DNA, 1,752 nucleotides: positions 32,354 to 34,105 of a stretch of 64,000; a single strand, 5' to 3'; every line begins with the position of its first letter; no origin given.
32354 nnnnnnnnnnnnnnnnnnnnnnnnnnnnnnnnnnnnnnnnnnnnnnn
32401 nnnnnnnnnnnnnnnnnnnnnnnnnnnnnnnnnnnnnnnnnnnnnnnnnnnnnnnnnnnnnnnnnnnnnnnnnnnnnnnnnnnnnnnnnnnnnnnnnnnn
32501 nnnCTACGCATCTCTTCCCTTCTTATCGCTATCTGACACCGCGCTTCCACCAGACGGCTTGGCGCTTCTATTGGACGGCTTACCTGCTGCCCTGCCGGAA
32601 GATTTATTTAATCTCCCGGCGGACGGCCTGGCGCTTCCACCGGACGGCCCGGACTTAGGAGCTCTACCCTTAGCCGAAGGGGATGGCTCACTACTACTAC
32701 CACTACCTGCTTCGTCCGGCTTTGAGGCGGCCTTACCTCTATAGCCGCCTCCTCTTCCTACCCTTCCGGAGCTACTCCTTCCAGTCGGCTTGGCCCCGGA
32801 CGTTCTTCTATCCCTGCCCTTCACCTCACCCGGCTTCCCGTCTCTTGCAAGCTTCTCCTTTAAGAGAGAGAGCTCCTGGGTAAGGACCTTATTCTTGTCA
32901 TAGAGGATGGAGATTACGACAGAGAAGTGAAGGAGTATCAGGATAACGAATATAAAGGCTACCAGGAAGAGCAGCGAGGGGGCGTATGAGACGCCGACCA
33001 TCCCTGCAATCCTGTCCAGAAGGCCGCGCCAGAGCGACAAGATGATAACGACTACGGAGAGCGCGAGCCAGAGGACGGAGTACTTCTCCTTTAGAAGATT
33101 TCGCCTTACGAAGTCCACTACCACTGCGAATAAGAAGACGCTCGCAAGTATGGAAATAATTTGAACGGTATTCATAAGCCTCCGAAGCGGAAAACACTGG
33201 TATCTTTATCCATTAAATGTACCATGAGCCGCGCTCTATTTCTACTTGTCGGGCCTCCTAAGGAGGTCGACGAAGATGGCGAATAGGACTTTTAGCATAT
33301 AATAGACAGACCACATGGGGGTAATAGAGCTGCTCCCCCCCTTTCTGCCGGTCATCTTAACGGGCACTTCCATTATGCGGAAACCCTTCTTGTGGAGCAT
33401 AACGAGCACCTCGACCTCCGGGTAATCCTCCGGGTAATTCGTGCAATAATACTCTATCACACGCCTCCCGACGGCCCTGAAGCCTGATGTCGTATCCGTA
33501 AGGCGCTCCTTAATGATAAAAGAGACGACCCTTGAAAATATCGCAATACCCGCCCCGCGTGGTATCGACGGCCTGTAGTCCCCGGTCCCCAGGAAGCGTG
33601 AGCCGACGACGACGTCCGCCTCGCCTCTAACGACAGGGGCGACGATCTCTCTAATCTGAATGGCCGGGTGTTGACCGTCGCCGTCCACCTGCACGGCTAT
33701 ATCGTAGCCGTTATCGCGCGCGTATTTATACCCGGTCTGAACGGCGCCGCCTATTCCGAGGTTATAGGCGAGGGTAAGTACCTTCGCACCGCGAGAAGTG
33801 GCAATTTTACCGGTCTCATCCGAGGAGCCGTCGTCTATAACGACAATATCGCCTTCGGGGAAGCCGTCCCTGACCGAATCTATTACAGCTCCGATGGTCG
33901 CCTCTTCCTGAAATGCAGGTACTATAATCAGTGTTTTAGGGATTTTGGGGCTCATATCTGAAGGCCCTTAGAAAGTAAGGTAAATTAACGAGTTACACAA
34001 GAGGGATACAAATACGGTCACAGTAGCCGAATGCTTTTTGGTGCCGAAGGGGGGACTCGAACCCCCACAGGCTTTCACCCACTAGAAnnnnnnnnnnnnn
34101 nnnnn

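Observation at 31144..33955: Gtr-like three-gene periplasmic glycosylation module built on a TMTC/PMT_2 (DUF1736) GT-C transferase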

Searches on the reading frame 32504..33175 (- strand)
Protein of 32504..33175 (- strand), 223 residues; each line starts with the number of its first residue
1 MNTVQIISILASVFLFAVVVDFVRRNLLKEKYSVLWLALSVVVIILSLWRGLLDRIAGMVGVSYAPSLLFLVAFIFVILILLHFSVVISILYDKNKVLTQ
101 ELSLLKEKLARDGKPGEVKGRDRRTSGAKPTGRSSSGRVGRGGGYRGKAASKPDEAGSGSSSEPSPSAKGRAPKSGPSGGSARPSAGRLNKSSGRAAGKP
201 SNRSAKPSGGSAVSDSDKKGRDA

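Call 3: search_protein_families(library=pfam, proteins=[window:32504-33175:-], max_evalue=0.1)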
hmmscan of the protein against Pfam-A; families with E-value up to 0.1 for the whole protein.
window:32504-33175:- (223 aa): 2 families
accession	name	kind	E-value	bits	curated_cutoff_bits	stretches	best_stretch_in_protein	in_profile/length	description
PF10066.14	DUF2304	-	3.8e-24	85.4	25.5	1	4-107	2-105/106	Uncharacterized conserved protein (DUF2304)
PF08510.17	PIG-P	-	0.00086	19.6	39.3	1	34-103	8-75/121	PIG-P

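Call 4: search_protein_families(library=ncbifam, proteins=[window:32504-33175:-], max_evalue=0.1)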
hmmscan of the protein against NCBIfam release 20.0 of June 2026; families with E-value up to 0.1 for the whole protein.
window:32504-33175:- (223 aa): 0 families

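Call 13: find_homologous_proteins(query=window:32504-33175:-)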
Query window:32504-33175:- (223 aa): 243 proteins with E <= 0.001 among 1345 candidates; the best 120 are listed.
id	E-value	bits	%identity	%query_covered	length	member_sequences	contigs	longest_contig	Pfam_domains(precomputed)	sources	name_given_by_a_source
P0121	1.6e-133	461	100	100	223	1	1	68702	PF10066.15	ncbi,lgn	-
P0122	1.1e-83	298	68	100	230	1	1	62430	PF10066.15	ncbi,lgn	-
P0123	4.7e-42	162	57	68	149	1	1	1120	PF10066.15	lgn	-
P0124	5.7e-42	162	60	61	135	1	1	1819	PF10066.15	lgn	-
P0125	6.7e-42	162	66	55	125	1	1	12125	PF10066.15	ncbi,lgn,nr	ncbi:MAG: DUF2304 domain-containing protein [Deltaproteobacteria bacterium]|nr:DUF2304 domain-contai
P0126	8.6e-42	161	63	58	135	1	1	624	PF10066.15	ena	-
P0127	1.3e-41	161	72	52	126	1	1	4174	PF10066.15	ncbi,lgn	-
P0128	1.6e-41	161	65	52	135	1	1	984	PF10066.15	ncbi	-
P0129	2.2e-41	160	59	62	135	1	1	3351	PF10066.15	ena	-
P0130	2.3e-41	160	70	46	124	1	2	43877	PF10066.15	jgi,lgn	jgi:hypothetical protein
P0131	2.3e-41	160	66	52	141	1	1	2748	PF10066.15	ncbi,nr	ncbi:MAG: DUF2304 domain-containing protein [Proteobacteria bacterium]|nr:DUF2304 domain-containing 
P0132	3.1e-41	160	71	48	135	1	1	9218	PF10066.15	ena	-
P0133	3.4e-41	159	58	64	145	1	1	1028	PF10066.15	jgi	-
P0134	4.6e-41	159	59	62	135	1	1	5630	PF10066.15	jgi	jgi:hypothetical protein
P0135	4.7e-41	159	64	52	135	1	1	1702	PF10066.15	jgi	jgi:hypothetical protein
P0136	5.2e-41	159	60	62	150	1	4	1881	PF10066.15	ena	-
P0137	6.9e-41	158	61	65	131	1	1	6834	PF10066.15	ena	-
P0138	9.5e-41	158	60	60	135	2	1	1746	PF10066.15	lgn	-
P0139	1.1e-40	158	76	48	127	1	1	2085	PF10066.15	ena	-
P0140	1.6e-40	157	63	57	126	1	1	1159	PF10066.15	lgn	-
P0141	1.7e-40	157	58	64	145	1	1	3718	PF10066.15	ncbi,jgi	-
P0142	1.9e-40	157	61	51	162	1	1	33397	PF10066.15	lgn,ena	-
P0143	2.6e-40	157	65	53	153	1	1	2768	PF10066.15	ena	-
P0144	2.4e-39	153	66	52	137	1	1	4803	PF10066.15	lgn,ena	-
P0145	3.3e-39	153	60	60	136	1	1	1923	PF10066.15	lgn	-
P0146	4.1e-39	153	68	48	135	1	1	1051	PF10066.15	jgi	jgi:hypothetical protein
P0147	4.7e-39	152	70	51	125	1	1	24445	PF10066.15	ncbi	-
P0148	4.8e-39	152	58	60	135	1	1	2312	PF10066.15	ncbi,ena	-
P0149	6.8e-39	152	58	60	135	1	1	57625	PF10066.15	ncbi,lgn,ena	-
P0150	7.8e-39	152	68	51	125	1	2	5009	PF10066.15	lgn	-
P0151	1.4e-38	151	60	59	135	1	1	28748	PF10066.15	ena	-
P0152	1.4e-38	151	62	55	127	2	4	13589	PF10066.15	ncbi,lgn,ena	-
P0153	1.9e-38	151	64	52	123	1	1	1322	PF10066.15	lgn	-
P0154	1.9e-38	150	73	48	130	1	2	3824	PF10066.15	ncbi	ncbi:MAG: DUF2304 domain-containing protein [Thermodesulfobacteriota bacterium]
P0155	2.7e-38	150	53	74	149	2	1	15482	PF10066.15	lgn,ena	-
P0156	2.9e-38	150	66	49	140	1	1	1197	PF10066.15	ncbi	-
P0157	3.7e-38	150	58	60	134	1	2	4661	PF10066.15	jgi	-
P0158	4.5e-38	149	63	52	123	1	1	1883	PF10066.15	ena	-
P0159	4.7e-38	149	63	52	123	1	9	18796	PF10066.15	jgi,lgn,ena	-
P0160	6.2e-38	149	65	51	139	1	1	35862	PF10066.15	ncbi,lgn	-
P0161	6.3e-38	149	62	52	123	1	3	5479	PF10066.15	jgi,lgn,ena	-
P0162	8.5e-38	148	66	52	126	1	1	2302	PF10066.15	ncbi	-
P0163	1.0e-37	148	58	60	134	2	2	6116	PF10066.15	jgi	-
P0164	1.1e-37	148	58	58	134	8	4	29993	PF10066.15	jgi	-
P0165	1.3e-37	148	63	52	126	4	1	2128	PF10066.15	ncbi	-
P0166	1.9e-37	147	59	58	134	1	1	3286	PF10066.15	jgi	jgi:hypothetical protein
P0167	2.3e-37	147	58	60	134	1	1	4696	PF10066.15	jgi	-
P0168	2.6e-37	147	56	60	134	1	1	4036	PF10066.15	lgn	-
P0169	2.7e-37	147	65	51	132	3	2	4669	PF10066.15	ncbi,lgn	-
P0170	3.6e-37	146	55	70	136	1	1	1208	PF10066.15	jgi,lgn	jgi:hypothetical protein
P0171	4.0e-37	146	63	54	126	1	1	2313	PF10066.15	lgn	-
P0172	4.3e-37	146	65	46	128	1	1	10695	PF10066.15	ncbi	-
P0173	7.6e-37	145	62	52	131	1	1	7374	PF10066.15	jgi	jgi:hypothetical protein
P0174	8.1e-37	145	53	70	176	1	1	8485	PF10066.15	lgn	-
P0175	9.4e-37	145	64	52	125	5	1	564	PF10066.15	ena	-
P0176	1.2e-36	145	66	48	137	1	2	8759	PF10066.15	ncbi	ncbi:MAG: DUF2304 domain-containing protein [Thermodesulfobacteriota bacterium]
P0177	1.5e-36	144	67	50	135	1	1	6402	PF10066.15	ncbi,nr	ncbi:MAG: DUF2304 domain-containing protein [Deltaproteobacteria bacterium]|nr:DUF2304 domain-contai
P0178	1.6e-36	144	70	47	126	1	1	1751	PF10066.15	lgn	-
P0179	1.8e-36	144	60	58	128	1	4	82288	PF10066.15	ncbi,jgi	-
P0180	1.9e-36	144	64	52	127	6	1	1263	PF10066.15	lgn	-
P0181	1.9e-36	144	61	52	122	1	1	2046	PF10066.15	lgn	-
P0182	2.0e-36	144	62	53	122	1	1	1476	PF10066.15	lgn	-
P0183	2.3e-36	144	64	51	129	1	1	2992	PF10066.15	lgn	-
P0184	2.4e-36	144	58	57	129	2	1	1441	PF10066.15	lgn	-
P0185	2.5e-36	144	65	51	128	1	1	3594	PF10066.15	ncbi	ncbi:MAG: DUF2304 domain-containing protein [Thermodesulfobacteriota bacterium]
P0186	2.8e-36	143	62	55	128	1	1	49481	PF10066.15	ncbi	-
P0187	2.9e-36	143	60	56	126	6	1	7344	PF10066.15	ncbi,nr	ncbi:MAG: DUF2304 domain-containing protein [Deltaproteobacteria bacterium]|nr:DUF2304 domain-contai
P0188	3.3e-36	143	59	58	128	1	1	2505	PF10066.15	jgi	-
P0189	3.5e-36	143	63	45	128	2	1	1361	PF10066.15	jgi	jgi:hypothetical protein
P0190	3.6e-36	143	63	55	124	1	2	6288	PF10066.15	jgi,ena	-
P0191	3.6e-36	143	60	56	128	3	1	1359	PF10066.15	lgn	-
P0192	3.8e-36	143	57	57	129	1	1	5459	PF10066.15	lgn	-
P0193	3.8e-36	143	64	51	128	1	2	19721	PF10066.15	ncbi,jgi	-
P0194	4.0e-36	143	62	51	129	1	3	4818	PF10066.15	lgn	-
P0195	4.5e-36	143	66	52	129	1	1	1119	PF10066.15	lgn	-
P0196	4.5e-36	143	63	55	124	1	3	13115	PF10066.15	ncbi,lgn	ncbi:MAG: DUF2304 domain-containing protein [Thermodesulfobacteriota bacterium]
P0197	4.7e-36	143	57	56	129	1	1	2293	PF10066.15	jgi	-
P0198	6.5e-36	142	61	51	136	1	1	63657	PF10066.15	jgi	jgi:hypothetical protein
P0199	7.1e-36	142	57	57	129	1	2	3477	PF10066.15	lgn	-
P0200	7.2e-36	142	61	55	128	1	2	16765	PF10066.15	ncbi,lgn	ncbi:MAG: DUF2304 domain-containing protein [Thermodesulfobacteriota bacterium]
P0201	7.3e-36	142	61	54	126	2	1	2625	PF10066.15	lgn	-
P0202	7.3e-36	142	63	51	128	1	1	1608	PF10066.15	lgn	-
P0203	7.5e-36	142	69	48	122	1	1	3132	PF10066.15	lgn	-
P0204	8.5e-36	142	61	49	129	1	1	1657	PF10066.15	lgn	-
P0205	8.8e-36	142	58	58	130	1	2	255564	PF10066.15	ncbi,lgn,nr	ncbi:MAG: DUF2304 domain-containing protein [Deltaproteobacteria bacterium]|nr:DUF2304 domain-contai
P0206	9.4e-36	142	57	57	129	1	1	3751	PF10066.15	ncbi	-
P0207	1.0e-35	142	60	54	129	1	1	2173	PF10066.15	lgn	-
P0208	1.1e-35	141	58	58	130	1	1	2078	PF10066.15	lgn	-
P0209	1.2e-35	141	62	51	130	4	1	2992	PF10066.15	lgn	-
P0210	1.2e-35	141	63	51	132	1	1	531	PF10066.15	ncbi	-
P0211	1.3e-35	141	59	56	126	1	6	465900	PF10066.15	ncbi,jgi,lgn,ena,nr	ncbi:MAG: hypothetical protein A2X93_04290 [Deltaproteobacteria bacterium GWC2_56_8]|nr:MAG: hypothe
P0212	1.3e-35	141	59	56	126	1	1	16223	PF10066.15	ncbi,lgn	-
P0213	1.3e-35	141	67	49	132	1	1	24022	PF10066.15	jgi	-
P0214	1.3e-35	141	64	51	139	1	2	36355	PF10066.15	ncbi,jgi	-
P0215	1.3e-35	141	58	56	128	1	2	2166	PF10066.15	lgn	-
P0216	1.4e-35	141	63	51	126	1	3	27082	PF10066.15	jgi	-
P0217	1.7e-35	141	65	51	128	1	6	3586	PF10066.15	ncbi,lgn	ncbi:MAG: DUF2304 domain-containing protein [Thermodesulfobacteriota bacterium]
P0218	1.7e-35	141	58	56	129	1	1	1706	PF10066.15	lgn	-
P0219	1.8e-35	141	63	51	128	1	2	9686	PF10066.15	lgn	-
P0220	1.8e-35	141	66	50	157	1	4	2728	PF10066.15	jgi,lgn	jgi:hypothetical protein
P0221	1.8e-35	141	58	57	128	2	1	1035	PF10066.15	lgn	-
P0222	1.9e-35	141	57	57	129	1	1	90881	PF10066.15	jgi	-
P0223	1.9e-35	141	59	56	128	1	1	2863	PF10066.15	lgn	-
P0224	1.9e-35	141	60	52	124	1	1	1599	PF10066.15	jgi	-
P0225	1.9e-35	141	66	51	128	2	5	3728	PF10066.15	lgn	-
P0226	2.1e-35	141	63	52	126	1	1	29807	PF10066.15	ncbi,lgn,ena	-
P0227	2.1e-35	141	64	51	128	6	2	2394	PF10066.15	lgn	-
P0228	2.2e-35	140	59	57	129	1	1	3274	PF10066.15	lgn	-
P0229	2.6e-35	140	64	51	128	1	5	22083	PF10066.15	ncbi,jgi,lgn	-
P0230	2.6e-35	140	53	61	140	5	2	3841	PF10066.15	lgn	-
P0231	2.7e-35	140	60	52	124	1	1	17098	PF10066.15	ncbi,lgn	-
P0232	2.8e-35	140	56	58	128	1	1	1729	PF10066.15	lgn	-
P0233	2.8e-35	140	59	55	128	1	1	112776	PF10066.15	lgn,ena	-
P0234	2.9e-35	140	59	57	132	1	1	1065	PF10066.15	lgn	-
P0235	2.9e-35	140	56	60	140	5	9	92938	PF10066.15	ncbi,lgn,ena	ncbi:MAG: DUF2304 domain-containing protein [Deltaproteobacteria bacterium]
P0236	3.1e-35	140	59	55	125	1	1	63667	PF10066.15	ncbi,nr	ncbi:MAG: DUF2304 domain-containing protein [Deltaproteobacteria bacterium]|nr:DUF2304 domain-contai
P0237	3.2e-35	140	59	56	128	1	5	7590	PF10066.15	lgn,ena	-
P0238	3.5e-35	140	57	57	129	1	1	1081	PF10066.15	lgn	-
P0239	4.1e-35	140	57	56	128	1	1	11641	PF10066.15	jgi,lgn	-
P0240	4.3e-35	140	61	53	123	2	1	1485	PF10066.15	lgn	-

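Call 96: find_encoding_contigs(protein=P0122, flank=10000, max_places=1)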
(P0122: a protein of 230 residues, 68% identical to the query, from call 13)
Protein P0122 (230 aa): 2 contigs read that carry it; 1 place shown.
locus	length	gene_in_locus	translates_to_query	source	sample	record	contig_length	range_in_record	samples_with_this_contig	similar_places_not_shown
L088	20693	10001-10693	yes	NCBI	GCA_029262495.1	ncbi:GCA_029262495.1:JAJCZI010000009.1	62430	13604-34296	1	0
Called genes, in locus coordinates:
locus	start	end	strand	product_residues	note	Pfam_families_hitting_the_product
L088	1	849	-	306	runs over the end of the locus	PF06574:FAD_syn, PF01687:Flavokinase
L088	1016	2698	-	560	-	PF03109:ABC1, PF27536:UbiB_helical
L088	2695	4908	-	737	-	PF08206:OB_RNB, PF17849:OB_Dis3, PF17876:CSD2, PF00773:RNB, PF00575:S1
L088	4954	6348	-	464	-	PF13598:DUF4139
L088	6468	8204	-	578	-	PF00501:AMP-binding, PF23562:AMP-binding_C_3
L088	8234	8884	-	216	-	PF00923:TAL_FSA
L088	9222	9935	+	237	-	PF00535:Glycos_transf_2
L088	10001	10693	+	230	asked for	PF10066:DUF2304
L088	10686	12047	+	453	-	-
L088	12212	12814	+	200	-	PF00072:Response_reg, PF03861:ANTAR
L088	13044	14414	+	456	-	PF04055:Radical_SAM, PF06968:BATS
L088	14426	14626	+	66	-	PF02597:ThiS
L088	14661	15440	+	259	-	PF05690:ThiG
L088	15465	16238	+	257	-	PF01790:LGT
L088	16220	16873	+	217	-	PF02581:TMP-TENI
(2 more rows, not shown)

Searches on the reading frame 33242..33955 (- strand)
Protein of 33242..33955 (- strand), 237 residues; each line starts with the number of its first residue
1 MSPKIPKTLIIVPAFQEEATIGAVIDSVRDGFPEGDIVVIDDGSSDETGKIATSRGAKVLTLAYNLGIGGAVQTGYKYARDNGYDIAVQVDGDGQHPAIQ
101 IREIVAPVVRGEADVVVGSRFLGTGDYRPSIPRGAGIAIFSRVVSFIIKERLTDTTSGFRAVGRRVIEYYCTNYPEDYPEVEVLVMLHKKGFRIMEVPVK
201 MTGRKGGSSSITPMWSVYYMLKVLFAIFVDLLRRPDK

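Call 3: search_protein_families(library=pfam, proteins=[window:33242-33955:-], max_evalue=0.1)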
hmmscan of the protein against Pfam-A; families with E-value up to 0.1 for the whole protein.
window:33242-33955:- (237 aa): 2 families
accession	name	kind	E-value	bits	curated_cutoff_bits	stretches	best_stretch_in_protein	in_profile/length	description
PF00535.33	Glycos_transf_2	-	9.3e-22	78.2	23.3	1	10-167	2-164/168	Glycosyl transferase family 2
PF13641.12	Glyco_tranf_2_3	-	0.00076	20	27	1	6-93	1-96/230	Glycosyltransferase like family 2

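Call 4: search_protein_families(library=ncbifam, proteins=[window:33242-33955:-], max_evalue=0.1)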
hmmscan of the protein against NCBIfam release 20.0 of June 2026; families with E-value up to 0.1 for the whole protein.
window:33242-33955:- (237 aa): 18 families
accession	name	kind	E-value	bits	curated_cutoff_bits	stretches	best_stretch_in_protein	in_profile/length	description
NF058614.1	PPMAGASynPpgS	equivalog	4.6e-30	104.7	370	1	9-201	3-196/226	polyprenyl-phospho-N-acetylgalactosaminyl synthase PpgS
TIGR04182.1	glyco_TIGR04182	equivalog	7.7e-27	94.4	325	1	9-215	3-205/293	S-layer glycoprotein N-glycosyltransferase AglJ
NF041391.1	DPhHxTase_Halo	equivalog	1.7e-21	76.2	375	1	14-214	3-195/213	dolichyl-phosphate hexose transferase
NF047588.1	GlcsyltransPgfSStrep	equivalog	3.6e-10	39.5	500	1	10-216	5-210/308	glycosyltransferase PgfS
NF010496.0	PRK13915.1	equivalog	5e-09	35.7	262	1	10-62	35-91/307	glucosyl-3-phosphoglycerate synthase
TIGR03937.1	PgaC_IcaA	equivalog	1.7e-08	33.9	422.3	1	4-93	43-135/407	poly-beta-1,6-N-acetyl-D-glucosamine synthase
TIGR04283.1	glyco_like_mftF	equivalog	1.5e-07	31.3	182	1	10-79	3-71/221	TIGR04283 family arsenosugar biosynthesis glycosyltransferase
NF053846.1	glyco_with_XrtP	equivalog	3.7e-07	29.2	520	1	10-55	45-90/440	XrtP-associated glycosyltransferase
NF007986.1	PRK10714.1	equivalog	2.9e-06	26.5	529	1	4-226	4-225/316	undecaprenyl-phosphate 4-deoxy-4-formamido-L-arabinose transferase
TIGR03469.1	HpnB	hypoth_equivalog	3.5e-06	26.3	379.25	1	4-114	42-166/386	hopene-associated glycosyltransferase HpnB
NF047683.1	TeichurnBiosyTuaG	equivalog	8.3e-05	22.3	400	1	1-53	1-54/252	teichuronic acid biosynthesis protein TuaG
TIGR03965.1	mycofact_glyco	equivalog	0.0003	19.8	280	1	4-81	72-155/467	mycofactocin biosynthesis glycosyltransferase MftF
NF041865.1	EpsU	equivalog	0.00053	19.1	700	1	8-95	41-134/394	exopolysaccharide biosynthesis GT2 family glycosyltransferase EpsU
NF007482.0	PRK10073.1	equivalog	0.0084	15.1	423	1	4-58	4-59/334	glycosyltransferase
TIGR01556.1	rhamnosyltran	subfamily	0.017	14.3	200.55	1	36-97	23-87/281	rhamnosyltransferase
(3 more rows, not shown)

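Call 25: search_solved_structures(query=window:33242-33955:-, max_evalue=0.001)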
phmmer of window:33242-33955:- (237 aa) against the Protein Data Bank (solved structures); distinct sequences matched with E-value up to 0.001: 17.
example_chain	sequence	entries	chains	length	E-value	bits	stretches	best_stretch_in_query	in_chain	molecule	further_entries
5mlz_A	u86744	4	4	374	3.6e-11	46.5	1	7-213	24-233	Dolichol monophosphate mannose synthase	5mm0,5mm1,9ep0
3ckj_A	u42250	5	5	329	2.2e-06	30.8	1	8-121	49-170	Putative uncharacterized protein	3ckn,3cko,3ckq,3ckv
4y6n_A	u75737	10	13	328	2.6e-06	30.5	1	8-119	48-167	Glucosyl-3-phosphoglycerate synthase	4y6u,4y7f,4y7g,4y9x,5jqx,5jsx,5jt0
3e25_A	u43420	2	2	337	2.8e-06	30.5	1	8-119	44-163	Putative uncharacterized protein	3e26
4ddz_A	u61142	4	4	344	2.9e-06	30.4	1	8-119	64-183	GLUCOSYL-3-PHOSPHOGLYCERATE SYNTHASE (GpgS) | Glucosyl-3-phosphoglycerate synthase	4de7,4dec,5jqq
7pdo_A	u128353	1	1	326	0.00011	25.3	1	8-66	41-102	Glucosyl-3-phosphoglycerate synthase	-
7p5l_A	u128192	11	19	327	0.00011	25.3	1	8-66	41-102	Glucosyl-3-phosphoglycerate synthase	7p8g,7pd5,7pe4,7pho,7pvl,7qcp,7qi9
9hwj_A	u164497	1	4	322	0.00014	24.9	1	5-220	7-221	Undecaprenyl-phosphate 4-deoxy-4-formamido-L-arabinose transferase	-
9bhc_C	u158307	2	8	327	0.00019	24.5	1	5-218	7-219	Undecaprenyl-phosphate 4-deoxy-4-formamido-L-arabinose transferase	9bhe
8vxh_A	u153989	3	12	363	0.00025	24.1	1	5-218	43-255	Undecaprenyl-phosphate 4-deoxy-4-formamido-L-arabinose transferase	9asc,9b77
6p61_A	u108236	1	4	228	0.0003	23.8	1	4-93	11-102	Glycosyltransferase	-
5ekp_C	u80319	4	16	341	0.0004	23.4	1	34-168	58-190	Uncharacterized glycosyltransferase sll0501 | Glycosyltransferase sll0501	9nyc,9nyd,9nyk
5eke_A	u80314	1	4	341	0.0004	23.4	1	34-168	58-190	Uncharacterized glycosyltransferase sll0501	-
9nye_A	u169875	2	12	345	0.00041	23.4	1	34-168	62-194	Glycosyltransferase sll0501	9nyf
9omm_A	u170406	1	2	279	0.00048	23.2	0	3-88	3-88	Glycosyltransferase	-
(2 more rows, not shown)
